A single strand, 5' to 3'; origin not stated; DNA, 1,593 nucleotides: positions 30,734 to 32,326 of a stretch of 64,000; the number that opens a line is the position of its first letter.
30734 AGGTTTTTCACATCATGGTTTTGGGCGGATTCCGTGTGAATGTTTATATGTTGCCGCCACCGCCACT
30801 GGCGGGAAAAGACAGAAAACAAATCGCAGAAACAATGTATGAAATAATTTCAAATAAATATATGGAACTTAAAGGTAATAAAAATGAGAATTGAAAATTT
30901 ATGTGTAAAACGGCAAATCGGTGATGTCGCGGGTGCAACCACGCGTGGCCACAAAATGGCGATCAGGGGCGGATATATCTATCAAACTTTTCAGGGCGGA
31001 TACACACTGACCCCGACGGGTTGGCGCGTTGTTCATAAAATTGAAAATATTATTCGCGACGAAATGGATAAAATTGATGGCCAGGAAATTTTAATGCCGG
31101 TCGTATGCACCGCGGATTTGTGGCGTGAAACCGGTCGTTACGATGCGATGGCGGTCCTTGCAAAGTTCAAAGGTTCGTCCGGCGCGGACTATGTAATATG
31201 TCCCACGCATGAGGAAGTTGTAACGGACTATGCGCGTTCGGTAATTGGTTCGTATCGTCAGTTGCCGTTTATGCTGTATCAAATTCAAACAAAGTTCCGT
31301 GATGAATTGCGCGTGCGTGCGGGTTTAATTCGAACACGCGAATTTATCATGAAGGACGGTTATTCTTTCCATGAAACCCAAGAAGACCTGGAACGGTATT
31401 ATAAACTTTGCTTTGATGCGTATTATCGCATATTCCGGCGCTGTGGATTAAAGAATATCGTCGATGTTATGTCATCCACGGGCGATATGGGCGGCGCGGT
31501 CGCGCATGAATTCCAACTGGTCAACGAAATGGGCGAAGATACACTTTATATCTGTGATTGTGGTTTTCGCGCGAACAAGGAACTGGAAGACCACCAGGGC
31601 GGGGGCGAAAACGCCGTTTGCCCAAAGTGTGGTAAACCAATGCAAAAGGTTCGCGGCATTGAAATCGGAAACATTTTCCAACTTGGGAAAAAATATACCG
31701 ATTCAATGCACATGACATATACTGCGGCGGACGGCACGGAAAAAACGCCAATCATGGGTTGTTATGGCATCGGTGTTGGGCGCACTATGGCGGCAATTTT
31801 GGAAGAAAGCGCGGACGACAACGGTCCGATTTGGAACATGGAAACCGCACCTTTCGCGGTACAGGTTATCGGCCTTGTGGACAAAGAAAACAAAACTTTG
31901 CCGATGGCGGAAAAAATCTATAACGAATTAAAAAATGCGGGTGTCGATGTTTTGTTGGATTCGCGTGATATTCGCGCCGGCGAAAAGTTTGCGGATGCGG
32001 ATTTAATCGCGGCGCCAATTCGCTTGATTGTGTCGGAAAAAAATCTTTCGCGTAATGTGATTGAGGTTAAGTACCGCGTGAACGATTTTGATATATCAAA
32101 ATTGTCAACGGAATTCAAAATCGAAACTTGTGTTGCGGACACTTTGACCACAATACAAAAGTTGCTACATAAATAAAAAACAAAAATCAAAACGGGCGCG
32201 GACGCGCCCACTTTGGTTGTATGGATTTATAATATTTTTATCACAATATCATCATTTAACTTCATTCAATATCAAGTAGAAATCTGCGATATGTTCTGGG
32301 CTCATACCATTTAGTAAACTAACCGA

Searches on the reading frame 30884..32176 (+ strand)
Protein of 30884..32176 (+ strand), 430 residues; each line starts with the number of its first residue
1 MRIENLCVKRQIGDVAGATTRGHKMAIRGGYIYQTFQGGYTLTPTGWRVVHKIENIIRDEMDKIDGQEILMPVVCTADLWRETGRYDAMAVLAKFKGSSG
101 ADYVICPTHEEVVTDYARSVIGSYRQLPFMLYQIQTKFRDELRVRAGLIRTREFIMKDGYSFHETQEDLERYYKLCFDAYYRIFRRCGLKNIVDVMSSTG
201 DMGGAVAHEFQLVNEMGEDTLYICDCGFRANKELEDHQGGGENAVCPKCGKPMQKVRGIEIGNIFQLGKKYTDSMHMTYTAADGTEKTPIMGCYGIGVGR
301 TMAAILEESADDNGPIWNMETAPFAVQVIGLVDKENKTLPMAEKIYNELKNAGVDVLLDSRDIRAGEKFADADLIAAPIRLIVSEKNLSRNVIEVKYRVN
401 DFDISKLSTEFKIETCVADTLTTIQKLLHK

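Call 79: search_protein_families(library=pfam, proteins=[window:30884-32176:+], max_evalue=0.001)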
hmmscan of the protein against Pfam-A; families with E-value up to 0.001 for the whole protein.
window:30884-32176:+ (430 aa): 2 families
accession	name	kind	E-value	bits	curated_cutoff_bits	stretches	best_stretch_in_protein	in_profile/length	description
PF00587.30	tRNA-synt_2b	-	3.9e-31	108.9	29.3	1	99-308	7-178/179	tRNA synthetase class II core domain (G, H, P, S and T)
PF03129.25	HGTP_anticodon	-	3.1e-14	53.3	21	1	326-401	2-77/94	Anticodon binding domain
